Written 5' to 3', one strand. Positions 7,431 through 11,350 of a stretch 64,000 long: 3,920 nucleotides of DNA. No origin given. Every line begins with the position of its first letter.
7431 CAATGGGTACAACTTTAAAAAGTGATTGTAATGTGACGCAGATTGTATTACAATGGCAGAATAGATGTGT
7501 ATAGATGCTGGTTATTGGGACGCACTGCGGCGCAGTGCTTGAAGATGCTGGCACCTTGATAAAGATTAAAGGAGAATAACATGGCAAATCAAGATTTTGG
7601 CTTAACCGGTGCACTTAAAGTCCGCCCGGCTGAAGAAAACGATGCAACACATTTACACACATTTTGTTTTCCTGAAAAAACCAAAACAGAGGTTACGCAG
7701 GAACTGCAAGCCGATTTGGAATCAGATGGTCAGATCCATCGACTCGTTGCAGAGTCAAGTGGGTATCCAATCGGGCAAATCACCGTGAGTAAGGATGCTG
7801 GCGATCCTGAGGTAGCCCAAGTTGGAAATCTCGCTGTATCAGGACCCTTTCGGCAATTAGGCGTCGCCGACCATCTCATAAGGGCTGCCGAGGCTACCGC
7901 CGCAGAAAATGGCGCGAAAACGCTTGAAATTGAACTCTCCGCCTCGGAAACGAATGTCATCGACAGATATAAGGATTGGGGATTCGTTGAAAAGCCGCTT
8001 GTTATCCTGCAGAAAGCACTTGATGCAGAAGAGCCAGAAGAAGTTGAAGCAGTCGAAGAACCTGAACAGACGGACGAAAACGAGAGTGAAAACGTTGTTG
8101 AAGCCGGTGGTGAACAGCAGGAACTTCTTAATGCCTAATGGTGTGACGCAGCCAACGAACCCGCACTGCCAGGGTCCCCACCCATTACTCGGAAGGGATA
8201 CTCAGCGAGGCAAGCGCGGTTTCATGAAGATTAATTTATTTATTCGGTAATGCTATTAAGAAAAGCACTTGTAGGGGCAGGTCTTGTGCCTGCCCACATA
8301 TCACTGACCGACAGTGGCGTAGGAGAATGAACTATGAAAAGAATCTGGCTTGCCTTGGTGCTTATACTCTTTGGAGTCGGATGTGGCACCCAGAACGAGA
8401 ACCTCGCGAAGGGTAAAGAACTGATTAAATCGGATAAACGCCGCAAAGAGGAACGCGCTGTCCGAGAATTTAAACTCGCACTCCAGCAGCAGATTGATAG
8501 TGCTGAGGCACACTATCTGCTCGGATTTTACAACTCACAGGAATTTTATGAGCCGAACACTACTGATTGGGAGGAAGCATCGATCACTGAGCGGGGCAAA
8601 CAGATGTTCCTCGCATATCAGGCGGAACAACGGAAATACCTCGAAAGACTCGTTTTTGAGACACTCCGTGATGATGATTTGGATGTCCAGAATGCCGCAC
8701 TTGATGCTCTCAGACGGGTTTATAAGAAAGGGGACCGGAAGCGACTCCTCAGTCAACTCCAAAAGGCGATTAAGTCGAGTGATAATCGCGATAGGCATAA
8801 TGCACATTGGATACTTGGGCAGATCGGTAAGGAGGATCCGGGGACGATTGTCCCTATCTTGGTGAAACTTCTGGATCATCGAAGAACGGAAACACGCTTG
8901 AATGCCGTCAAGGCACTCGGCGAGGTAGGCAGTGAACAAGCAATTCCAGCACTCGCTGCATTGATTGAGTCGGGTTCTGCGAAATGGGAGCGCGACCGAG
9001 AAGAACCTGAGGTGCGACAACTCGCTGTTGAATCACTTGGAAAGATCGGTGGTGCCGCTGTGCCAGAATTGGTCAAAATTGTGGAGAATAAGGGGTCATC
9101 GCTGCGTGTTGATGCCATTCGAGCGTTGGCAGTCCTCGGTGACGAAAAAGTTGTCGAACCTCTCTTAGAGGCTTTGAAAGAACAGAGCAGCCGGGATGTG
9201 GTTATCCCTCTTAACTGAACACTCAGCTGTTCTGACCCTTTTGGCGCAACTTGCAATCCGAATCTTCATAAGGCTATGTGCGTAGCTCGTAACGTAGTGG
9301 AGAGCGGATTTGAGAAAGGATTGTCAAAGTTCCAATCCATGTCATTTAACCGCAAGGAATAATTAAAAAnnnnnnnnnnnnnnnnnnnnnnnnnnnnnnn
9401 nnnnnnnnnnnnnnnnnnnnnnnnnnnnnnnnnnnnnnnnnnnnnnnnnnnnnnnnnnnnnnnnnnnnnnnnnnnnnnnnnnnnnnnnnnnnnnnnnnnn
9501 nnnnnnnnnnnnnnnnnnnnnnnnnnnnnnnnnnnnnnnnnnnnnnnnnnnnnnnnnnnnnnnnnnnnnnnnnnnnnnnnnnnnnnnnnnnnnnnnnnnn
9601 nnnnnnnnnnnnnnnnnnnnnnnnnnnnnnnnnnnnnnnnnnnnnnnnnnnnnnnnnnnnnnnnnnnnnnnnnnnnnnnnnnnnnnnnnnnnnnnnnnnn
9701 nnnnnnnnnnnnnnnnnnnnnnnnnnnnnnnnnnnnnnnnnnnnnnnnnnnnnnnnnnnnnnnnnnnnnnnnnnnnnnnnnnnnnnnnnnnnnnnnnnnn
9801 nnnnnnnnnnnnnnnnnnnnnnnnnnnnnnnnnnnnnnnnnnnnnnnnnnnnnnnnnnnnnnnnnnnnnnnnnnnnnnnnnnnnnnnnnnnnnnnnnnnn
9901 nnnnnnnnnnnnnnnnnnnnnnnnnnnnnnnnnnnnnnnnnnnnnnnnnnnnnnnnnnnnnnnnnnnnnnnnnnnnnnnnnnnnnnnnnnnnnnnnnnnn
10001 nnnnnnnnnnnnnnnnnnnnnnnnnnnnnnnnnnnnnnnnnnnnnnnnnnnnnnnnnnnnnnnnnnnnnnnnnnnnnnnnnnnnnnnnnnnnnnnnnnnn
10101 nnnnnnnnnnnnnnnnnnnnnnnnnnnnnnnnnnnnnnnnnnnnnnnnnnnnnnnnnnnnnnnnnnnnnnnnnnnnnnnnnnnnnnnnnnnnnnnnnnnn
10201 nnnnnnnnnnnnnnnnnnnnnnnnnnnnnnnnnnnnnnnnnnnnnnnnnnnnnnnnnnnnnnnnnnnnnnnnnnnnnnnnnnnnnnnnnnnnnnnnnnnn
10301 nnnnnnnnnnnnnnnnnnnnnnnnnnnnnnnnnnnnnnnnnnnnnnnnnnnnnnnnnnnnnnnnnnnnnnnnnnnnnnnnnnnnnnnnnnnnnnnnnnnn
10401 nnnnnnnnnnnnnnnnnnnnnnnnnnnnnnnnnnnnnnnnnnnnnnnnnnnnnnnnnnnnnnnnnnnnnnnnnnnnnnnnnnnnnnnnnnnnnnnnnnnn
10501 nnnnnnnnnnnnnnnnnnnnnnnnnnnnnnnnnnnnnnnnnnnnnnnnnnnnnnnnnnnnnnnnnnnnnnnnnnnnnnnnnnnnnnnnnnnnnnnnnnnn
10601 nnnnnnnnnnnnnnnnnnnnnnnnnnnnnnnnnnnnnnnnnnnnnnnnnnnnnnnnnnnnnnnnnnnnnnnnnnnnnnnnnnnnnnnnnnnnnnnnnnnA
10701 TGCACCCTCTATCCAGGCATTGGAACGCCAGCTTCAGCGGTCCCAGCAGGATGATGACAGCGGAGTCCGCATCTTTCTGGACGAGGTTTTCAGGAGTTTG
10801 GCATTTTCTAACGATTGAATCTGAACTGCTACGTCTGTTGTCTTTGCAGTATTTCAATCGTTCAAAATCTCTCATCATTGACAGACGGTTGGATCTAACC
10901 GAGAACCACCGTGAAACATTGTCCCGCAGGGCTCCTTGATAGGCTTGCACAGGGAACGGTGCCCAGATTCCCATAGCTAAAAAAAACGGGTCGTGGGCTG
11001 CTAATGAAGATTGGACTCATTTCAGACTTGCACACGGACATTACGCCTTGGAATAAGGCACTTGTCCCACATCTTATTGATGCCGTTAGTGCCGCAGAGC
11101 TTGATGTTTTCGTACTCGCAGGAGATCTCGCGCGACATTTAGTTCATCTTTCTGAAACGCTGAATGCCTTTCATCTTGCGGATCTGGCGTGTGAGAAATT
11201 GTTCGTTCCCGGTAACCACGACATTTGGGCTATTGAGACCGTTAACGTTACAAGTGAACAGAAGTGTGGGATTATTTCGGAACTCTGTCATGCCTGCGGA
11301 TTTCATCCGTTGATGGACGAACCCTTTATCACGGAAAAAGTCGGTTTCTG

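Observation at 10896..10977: Two copies of a ~78 nt conserved intergenic element (10896-10977 and 29938-30015)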

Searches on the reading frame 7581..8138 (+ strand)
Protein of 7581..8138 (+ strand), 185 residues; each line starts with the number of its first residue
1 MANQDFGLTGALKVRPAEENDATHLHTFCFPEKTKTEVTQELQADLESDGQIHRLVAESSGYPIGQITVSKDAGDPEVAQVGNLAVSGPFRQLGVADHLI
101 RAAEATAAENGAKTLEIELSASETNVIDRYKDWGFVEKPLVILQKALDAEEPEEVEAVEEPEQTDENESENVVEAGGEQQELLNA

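Call 49: search_protein_families(library=pfam, proteins=[window:7581-8138:+], max_evalue=0.00001)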
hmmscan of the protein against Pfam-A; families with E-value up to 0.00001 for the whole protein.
window:7581-8138:+ (185 aa): 3 families
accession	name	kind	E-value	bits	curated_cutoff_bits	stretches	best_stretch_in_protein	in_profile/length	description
PF00583.31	Acetyltransf_1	-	3.6e-12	47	20.7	1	23-135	5-116/116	Acetyltransferase (GNAT) family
PF13673.13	Acetyltransf_10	-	5.8e-08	33.2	23.6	1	39-137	19-109/128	Acetyltransferase (GNAT) domain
PF13508.13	Acetyltransf_7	-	1.3e-06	29.2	27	1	55-137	6-84/84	Acetyltransferase (GNAT) domain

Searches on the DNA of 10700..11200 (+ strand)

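Call 9: search_rna_families(source=window, start=10700, end=11200, threshold=evalue, max_evalue=10, show_alignments=3)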
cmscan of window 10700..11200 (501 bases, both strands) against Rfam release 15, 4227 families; matches with E-value up to 10: 4.
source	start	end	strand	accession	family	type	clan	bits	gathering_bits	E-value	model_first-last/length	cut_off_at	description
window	11015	11107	-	RF00200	snoZ199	Gene; snRNA; snoRNA; CD-box;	-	23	47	0.18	1-84/84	no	Small nucleolar RNA Z199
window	10836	10883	-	RF01277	snoU54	Gene; snRNA; snoRNA; CD-box;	CL00008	19.1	35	0.26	1-67/67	no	Small nucleolar RNA U54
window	10830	10893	-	RF02623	BSnc140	Gene; sRNA;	-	18.2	126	1.5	1-94/94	no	Brucella sRNA 140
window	11095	11154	-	RF00221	SNORD43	Gene; snRNA; snoRNA; CD-box;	CL00059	14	45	6.2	1-64/64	no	Small nucleolar RNA SNORD43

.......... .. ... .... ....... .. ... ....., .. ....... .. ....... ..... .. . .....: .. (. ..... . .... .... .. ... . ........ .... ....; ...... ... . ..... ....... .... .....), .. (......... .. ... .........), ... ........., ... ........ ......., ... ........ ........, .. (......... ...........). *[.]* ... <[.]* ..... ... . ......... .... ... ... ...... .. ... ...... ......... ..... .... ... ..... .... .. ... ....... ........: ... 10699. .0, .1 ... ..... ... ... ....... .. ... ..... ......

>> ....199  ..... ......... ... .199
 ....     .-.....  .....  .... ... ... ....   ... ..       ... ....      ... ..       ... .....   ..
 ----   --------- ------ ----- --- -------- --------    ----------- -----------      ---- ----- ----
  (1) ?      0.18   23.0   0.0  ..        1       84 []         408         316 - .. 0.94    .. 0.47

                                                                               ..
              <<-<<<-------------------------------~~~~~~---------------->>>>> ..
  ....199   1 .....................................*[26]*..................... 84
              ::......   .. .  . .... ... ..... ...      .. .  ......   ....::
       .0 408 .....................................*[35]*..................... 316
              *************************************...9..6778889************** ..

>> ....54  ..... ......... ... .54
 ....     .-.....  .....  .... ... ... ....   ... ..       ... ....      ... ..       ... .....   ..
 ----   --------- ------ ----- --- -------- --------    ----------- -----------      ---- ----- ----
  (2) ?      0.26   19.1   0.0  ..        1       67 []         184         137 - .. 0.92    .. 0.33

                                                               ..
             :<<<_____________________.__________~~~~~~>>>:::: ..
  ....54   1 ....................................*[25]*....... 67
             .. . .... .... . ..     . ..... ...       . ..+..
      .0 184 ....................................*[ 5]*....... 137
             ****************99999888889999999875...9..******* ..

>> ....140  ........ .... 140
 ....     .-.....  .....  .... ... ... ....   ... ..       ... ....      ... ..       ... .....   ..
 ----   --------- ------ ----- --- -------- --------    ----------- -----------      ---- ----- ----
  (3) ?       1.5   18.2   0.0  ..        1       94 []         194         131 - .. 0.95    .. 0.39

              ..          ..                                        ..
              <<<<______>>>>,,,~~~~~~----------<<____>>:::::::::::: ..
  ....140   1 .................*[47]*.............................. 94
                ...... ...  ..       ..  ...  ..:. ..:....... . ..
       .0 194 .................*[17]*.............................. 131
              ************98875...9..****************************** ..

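Call 69: build_rna_model(alignment_id=A5, structure=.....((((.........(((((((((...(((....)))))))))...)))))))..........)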
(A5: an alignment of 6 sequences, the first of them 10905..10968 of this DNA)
Model R1 built from alignment A5 (6 sequences, 66 columns); structure: as given.
model positions 63; base pairs 16; branch points 0; effective number of sequences 2.59; information 0.889 bits per position. Calibrated on 0.2 Mb of random sequence (short: E-values are rough).
structure used (alignment columns):
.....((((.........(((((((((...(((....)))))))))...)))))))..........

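Call 70: search_with_rna_model(model_id=R1, sources=[window, L001, L002, L003, L004, L005, L006, L007, L008, L009, L010, L011, L012, L013, L014, L015, L016, L017, L018, L019, L020, L021, L022, L023, L024, L025, L026, L027, L028, L029, L030, L031, L032, L033, L034, L035, L036, L037, L038, L039, L040, L041, L042, L043, L044, L045, L046, L047, L048, L049, L050], max_evalue=1)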
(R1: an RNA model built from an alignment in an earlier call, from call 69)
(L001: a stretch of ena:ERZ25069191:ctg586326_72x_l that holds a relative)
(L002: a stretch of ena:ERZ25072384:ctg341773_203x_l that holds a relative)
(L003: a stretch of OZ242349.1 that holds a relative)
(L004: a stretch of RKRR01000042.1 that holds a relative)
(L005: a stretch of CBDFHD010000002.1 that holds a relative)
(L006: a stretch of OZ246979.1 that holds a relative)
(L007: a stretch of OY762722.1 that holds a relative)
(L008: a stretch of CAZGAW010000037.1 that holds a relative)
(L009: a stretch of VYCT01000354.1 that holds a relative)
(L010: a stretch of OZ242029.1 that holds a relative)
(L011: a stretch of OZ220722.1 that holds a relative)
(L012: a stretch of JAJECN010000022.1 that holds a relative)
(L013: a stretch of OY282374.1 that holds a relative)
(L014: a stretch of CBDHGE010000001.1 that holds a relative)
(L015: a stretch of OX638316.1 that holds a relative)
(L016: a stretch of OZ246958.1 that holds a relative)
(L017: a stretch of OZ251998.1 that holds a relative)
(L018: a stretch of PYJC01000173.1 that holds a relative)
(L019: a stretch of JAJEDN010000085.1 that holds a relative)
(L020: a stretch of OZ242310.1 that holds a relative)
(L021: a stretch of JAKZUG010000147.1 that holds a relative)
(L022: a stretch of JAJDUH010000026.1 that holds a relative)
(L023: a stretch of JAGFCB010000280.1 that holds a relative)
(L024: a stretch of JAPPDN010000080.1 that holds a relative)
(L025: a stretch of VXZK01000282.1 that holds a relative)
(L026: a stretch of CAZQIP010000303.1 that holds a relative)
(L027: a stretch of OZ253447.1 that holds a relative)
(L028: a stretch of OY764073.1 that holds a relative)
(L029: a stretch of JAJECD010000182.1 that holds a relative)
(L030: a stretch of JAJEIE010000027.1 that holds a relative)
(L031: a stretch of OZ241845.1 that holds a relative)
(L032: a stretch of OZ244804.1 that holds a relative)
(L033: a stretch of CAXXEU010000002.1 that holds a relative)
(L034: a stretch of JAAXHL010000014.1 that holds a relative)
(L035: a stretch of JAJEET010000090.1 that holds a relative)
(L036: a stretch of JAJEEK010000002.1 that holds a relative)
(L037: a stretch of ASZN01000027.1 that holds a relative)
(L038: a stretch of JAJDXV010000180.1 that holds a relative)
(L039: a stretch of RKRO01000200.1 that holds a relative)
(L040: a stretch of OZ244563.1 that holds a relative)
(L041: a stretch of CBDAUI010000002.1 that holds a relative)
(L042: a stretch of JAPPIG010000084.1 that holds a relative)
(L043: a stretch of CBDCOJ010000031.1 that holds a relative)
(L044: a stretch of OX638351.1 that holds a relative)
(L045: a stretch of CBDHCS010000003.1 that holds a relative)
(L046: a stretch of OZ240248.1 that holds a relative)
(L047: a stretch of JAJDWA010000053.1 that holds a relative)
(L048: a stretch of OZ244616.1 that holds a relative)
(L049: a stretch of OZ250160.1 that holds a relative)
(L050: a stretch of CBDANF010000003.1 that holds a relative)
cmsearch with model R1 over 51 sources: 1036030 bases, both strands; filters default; matches with E-value up to 1: 5.
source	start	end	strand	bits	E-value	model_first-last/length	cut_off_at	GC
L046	13766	13828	-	83.8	8.8e-18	1-63/63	no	0.48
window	29947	30007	+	69.3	4.2e-14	1-63/63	no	0.52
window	10905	10968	+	60.8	6.3e-12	1-63/63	no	0.58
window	29967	29988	-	24.6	0.0099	22-43/63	no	0.5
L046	13786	13807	+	23.1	0.024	22-43/63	no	0.59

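Call 71: search_with_rna_model(model_id=R1, sources=[L051, L052, L053, L054, L055, L056, L057, L058, L059, L060, L061, L062, L063, L064, L065, L066, L067, L068, L069, L070, L071, L072, L073, L074, L075, L076, L077, L078, L079, L080, L081, L082, L083, L086, L087, L088, L089, L090, L096, L100, L101, L104], max_evalue=1)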
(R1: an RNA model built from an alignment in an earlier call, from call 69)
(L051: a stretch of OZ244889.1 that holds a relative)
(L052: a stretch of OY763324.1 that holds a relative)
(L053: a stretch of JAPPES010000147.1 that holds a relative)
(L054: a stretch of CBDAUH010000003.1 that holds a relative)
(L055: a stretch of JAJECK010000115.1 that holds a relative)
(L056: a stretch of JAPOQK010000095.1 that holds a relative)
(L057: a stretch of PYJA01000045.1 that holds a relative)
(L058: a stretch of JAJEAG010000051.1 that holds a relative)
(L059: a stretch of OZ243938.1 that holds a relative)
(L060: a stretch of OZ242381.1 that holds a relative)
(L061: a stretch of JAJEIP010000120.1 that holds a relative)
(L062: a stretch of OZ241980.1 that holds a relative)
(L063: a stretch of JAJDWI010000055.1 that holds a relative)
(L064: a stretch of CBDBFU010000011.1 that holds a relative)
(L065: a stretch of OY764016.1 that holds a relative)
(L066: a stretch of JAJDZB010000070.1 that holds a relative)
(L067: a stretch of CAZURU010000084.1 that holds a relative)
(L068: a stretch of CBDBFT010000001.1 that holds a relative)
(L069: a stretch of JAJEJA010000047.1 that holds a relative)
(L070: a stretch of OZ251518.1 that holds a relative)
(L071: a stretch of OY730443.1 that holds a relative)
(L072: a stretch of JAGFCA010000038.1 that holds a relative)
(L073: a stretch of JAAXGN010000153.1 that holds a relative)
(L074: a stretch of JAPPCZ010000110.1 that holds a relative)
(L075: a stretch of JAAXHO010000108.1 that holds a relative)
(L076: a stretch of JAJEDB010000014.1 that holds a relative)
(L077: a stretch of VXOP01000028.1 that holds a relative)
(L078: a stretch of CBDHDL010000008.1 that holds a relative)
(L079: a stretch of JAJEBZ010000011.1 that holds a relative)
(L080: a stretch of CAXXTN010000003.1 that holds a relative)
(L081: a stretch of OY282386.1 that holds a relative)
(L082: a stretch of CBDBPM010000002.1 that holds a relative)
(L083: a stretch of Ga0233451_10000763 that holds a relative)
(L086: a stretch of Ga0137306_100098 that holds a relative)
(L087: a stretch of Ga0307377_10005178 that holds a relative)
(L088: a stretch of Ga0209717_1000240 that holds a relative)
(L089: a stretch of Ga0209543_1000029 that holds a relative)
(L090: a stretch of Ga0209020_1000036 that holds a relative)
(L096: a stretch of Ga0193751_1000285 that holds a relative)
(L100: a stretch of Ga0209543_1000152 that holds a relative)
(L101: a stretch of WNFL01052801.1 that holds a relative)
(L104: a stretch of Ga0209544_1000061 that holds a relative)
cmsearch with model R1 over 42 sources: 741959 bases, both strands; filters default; matches with E-value up to 1: 9.
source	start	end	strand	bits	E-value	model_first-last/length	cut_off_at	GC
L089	2239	2301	-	87.6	6.7e-19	1-63/63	no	0.51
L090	5329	5391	+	86.2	1.5e-18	1-63/63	no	0.49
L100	5344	5406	-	86.2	1.5e-18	1-63/63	no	0.54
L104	314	376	+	86.2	1.5e-18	1-63/63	no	0.54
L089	4163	4228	-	29.6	0.00039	1-63/63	no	0.47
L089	2256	2286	+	23.4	0.015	19-49/63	no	0.55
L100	5364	5385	+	23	0.018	22-43/63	no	0.55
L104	335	356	-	23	0.018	22-43/63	no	0.55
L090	5344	5374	-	18.6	0.24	19-49/63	no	0.48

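Call 81: search_with_rna_model(model_id=R1, sources=[L107, L108, L109], max_evalue=1)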
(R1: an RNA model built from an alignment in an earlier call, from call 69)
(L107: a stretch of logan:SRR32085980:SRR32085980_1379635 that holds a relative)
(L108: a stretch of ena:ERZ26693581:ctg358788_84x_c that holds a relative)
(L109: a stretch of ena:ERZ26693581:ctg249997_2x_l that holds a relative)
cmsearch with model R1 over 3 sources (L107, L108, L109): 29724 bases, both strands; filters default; matches with E-value up to 1: 2.
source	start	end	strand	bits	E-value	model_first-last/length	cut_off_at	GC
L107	1681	1744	+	60.8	1.8e-13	1-63/63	no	0.58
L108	11271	11306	+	12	0.45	1-63/63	no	0.53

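Call 86: search_with_rna_model(model_id=R1, sources=[L110, L111], max_evalue=1)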
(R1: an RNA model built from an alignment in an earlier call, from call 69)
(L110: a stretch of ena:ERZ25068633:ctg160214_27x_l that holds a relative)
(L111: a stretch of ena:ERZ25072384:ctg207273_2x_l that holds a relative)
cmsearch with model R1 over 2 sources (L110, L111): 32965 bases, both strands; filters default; matches with E-value up to 1: 0.
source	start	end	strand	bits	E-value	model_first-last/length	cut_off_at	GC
